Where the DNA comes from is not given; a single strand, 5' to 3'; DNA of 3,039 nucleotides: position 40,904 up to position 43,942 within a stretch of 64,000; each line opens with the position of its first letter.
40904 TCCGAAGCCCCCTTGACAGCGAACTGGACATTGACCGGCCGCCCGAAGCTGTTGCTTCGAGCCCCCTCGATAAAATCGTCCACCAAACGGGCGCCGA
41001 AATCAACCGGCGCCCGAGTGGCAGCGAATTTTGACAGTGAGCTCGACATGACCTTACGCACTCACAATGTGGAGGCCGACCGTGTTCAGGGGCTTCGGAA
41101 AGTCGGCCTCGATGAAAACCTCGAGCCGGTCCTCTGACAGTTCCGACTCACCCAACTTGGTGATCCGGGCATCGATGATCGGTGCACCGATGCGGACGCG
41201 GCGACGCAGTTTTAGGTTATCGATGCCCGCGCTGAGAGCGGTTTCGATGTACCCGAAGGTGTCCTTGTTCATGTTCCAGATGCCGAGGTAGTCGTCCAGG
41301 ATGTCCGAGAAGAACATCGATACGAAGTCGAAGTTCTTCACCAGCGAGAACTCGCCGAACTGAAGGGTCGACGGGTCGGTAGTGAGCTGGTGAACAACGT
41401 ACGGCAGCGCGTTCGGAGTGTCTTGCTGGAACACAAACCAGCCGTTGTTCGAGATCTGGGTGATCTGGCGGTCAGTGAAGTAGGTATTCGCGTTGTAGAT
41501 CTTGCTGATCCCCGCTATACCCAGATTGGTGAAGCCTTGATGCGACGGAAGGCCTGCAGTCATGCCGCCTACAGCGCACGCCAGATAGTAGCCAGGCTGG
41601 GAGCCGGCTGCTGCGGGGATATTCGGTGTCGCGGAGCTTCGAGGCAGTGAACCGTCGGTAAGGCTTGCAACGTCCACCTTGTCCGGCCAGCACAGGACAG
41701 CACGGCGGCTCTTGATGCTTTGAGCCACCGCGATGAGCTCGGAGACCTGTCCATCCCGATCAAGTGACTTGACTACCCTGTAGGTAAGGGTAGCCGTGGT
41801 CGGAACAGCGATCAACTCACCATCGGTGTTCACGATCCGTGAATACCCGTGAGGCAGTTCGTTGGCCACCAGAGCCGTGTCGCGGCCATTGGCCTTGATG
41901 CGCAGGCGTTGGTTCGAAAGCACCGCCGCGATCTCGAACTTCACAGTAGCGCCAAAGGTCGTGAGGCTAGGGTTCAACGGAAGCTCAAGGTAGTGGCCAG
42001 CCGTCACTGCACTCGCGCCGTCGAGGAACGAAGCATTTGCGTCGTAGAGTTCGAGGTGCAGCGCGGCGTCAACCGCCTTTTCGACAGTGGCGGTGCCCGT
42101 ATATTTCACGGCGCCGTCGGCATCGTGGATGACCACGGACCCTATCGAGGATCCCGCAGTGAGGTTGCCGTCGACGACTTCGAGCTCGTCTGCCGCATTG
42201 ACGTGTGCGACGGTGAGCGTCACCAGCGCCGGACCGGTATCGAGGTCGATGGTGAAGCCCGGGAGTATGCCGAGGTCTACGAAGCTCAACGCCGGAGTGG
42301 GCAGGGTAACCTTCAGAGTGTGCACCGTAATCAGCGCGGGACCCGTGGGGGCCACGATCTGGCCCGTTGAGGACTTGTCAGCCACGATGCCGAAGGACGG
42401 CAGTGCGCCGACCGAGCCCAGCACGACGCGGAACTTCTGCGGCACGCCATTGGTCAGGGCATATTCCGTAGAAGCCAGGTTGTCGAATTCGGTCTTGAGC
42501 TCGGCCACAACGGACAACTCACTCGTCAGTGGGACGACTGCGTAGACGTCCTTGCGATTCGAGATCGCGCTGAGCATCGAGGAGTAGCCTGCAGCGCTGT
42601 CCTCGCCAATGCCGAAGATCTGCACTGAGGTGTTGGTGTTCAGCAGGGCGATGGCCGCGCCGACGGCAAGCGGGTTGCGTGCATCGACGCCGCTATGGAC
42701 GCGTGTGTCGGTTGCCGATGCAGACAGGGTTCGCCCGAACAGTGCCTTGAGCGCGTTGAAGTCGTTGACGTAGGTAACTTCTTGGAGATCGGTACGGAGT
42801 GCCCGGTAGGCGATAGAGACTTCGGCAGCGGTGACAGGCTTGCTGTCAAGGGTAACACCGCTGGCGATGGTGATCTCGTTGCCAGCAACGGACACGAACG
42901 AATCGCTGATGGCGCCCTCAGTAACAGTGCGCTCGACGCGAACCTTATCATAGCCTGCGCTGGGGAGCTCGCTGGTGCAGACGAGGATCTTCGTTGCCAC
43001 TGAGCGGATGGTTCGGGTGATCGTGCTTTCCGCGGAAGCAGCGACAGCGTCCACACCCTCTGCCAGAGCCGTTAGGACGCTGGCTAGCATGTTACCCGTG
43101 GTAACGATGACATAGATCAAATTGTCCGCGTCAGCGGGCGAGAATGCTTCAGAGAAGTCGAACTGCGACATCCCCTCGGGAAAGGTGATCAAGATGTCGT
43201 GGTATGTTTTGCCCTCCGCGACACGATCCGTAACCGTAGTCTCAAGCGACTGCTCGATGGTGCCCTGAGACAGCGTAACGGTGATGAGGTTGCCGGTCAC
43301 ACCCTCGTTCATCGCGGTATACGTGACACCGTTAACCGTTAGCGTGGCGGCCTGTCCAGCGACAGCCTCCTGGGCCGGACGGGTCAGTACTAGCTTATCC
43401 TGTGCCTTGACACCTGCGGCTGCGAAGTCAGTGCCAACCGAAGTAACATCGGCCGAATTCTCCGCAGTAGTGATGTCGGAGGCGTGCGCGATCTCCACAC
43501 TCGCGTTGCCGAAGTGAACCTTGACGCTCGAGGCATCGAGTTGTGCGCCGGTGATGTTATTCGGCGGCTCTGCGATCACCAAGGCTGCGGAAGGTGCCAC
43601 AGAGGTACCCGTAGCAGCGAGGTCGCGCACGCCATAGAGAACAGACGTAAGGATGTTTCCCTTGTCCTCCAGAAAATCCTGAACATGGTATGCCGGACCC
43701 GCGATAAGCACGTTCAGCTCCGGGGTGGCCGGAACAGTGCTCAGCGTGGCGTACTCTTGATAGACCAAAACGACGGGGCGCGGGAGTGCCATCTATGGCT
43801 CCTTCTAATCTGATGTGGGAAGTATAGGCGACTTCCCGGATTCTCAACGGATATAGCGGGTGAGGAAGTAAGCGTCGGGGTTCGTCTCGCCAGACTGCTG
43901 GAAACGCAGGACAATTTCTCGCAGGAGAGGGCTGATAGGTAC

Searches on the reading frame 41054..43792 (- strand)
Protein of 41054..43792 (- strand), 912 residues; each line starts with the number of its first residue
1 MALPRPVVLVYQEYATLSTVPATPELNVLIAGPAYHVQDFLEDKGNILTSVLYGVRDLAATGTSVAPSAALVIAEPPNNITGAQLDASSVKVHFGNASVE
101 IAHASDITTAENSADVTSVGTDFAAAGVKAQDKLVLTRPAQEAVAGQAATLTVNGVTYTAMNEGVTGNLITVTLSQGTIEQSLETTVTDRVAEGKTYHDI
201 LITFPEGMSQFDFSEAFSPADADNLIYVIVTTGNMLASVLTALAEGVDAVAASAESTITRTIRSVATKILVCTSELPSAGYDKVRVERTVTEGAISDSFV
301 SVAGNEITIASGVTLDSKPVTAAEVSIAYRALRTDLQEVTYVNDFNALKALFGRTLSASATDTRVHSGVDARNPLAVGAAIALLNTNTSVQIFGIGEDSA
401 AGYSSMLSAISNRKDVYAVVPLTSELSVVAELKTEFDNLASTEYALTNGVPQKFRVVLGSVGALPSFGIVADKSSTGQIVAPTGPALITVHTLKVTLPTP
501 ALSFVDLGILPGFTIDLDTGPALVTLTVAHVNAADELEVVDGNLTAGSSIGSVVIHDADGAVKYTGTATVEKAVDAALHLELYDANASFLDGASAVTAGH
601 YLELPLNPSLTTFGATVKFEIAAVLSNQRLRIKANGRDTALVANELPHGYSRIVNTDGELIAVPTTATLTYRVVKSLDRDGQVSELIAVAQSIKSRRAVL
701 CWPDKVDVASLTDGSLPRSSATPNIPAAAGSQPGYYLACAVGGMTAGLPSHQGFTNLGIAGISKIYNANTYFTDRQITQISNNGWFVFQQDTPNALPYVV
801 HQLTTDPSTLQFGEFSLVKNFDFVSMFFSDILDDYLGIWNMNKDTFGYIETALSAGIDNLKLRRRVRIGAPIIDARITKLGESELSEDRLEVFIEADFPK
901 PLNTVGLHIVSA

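Call 9: search_dna_similar(query=window:41054-43792:-, collection=phages, mode=protein, max_rows=25)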
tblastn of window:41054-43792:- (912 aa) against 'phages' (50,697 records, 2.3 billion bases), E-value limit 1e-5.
Records with a match: 4; places in all: 4; records where one place covers at least 80% of the query: 0.
Best place of each record, by identity: <60% 4.
By first word of the organism name: Vibrio 3; Salmonella 1.
By host as written in the record: - 3; Salmonella enterica subsp. enterica serovar Typhimurium ATCC 14028 1.
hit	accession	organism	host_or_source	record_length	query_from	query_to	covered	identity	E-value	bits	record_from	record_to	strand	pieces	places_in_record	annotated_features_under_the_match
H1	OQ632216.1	Salmonella phage Arash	Salmonella enterica subsp. enterica ...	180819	316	910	54%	30.5%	4e-31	207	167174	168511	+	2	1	structural protein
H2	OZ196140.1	Vibrio phage D181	Seawater and oysters mix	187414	734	909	19%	33.0%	5e-29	132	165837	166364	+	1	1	hypothetical protein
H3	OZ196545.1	Vibrio phage D148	Seawater and oysters mix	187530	734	909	19%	33.0%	5e-29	132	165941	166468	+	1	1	hypothetical protein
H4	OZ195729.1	Vibrio phage D69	Seawater and oysters mix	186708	734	909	19%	33.0%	5e-29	131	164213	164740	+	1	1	hypothetical protein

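Call 16: search_protein_families(library=pfam, max_evalue=0.01, proteins=[window:41054-43792:-])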
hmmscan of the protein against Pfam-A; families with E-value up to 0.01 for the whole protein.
window:41054-43792:- (912 aa): 0 families

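Call 17: search_protein_families(library=phrogs, max_evalue=0.001, proteins=[window:41054-43792:-])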
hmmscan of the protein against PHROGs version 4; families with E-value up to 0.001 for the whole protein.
window:41054-43792:- (912 aa): 2 families
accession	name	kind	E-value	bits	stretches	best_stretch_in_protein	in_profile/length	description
phrog_279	-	tail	7.3e-08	32.6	1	732-853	304-428/489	tail sheath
phrog_15797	-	unknown function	0.00056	21.3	1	124-190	17-83/102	-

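Call 19: find_encoding_contigs(protein=window:41054-43792:-, flank=10000, max_places=10)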
Protein window:41054-43792:- (912 aa): 2 contigs read that carry it; 1 place shown.
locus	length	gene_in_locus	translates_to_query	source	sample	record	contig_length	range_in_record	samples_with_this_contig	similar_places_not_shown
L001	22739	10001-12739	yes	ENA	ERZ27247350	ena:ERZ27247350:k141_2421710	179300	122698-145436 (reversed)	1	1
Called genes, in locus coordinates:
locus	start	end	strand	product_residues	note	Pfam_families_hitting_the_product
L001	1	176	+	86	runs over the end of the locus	-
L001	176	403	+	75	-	-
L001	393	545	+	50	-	-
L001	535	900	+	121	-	-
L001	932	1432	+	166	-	-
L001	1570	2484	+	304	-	-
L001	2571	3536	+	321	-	-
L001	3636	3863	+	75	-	-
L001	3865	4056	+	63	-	-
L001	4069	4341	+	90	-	-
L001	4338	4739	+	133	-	-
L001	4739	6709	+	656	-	PF13948:DUF4215, PF13385:Laminin_G_3, PF02210:Laminin_G_2 (faint), PF13948:DUF4215, PF13385:Laminin_G_3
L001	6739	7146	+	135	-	-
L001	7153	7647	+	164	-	-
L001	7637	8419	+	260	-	-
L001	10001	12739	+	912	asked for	-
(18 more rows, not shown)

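Call 20: find_related_loci(query=window:41054-43792:-, collection=viral_contigs, flank=10000)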
Query window:41054-43792:- (912 aa) in viral_contigs; peptide patterns used: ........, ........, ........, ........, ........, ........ (x = any residue, [..] = any of these).
9 stretches matched a pattern; 1 encode a relative of the query (tblastn E <= 1e-3); 1 distinct loci.
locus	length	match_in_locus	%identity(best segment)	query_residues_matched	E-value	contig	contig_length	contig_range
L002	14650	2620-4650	61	1-911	2e-144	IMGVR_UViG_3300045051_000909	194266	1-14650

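Call 47: find_related_loci(query=L002:13527-14561:-, collection=viral_contigs, flank=10000)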
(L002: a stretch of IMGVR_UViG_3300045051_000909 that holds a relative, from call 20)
Query L002:13527-14561:- (344 aa) in viral_contigs; peptide patterns used: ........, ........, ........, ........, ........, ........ (x = any residue, [..] = any of these).
13 stretches matched a pattern; 9 encode a relative of the query (tblastn E <= 1e-3); 9 distinct loci.
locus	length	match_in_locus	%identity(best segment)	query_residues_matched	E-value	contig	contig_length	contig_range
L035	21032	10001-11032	100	1-344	0e+0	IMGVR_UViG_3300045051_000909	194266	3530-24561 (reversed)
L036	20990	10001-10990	40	17-341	3e-62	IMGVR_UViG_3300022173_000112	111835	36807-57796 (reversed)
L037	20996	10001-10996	38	14-342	4e-60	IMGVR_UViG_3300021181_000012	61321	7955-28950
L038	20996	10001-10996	38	14-342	4e-60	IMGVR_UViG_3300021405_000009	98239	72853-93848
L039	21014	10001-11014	37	14-342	2e-59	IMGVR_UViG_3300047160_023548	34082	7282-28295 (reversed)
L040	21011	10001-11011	35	11-342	5e-56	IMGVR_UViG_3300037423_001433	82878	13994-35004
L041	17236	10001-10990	35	15-342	1e-48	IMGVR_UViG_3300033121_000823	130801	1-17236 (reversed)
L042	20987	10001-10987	35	17-342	2e-45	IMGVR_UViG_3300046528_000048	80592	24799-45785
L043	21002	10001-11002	35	19-343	2e-55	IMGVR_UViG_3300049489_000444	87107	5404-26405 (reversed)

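Call 103: find_related_loci(query=L035:89-925:+, collection=viral_contigs, flank=10000)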
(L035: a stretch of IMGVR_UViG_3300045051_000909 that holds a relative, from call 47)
Query L035:89-925:+ (278 aa) in viral_contigs; peptide patterns used: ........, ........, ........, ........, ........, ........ (x = any residue, [..] = any of these).
28 stretches matched a pattern; 24 encode a relative of the query (tblastn E <= 1e-3); 24 distinct loci.
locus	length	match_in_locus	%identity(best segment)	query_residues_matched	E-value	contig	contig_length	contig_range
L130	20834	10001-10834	100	1-278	0e+0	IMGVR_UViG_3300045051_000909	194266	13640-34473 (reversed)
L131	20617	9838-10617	56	1-267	1e-95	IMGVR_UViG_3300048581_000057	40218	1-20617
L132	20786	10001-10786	54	1-266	5e-94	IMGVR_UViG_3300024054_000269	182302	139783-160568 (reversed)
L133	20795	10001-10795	52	1-268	2e-88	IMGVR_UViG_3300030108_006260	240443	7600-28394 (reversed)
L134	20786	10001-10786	51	1-270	8e-85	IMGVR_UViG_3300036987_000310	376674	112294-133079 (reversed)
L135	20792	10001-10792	48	2-270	5e-83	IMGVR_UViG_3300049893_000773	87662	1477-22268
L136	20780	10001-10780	49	3-270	3e-82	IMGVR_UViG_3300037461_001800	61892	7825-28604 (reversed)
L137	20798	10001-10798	47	1-272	3e-81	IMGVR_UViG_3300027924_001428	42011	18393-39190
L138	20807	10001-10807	47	1-270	4e-79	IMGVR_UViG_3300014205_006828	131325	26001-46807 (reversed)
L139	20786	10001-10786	49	2-270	1e-78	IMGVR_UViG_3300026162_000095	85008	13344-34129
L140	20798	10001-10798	46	1-267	9e-79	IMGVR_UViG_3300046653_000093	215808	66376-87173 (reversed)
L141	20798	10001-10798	46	1-267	9e-79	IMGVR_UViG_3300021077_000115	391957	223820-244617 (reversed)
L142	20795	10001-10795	48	1-266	3e-78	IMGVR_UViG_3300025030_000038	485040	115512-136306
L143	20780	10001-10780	44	1-271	4e-69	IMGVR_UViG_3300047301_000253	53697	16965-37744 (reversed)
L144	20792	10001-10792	42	2-271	8e-69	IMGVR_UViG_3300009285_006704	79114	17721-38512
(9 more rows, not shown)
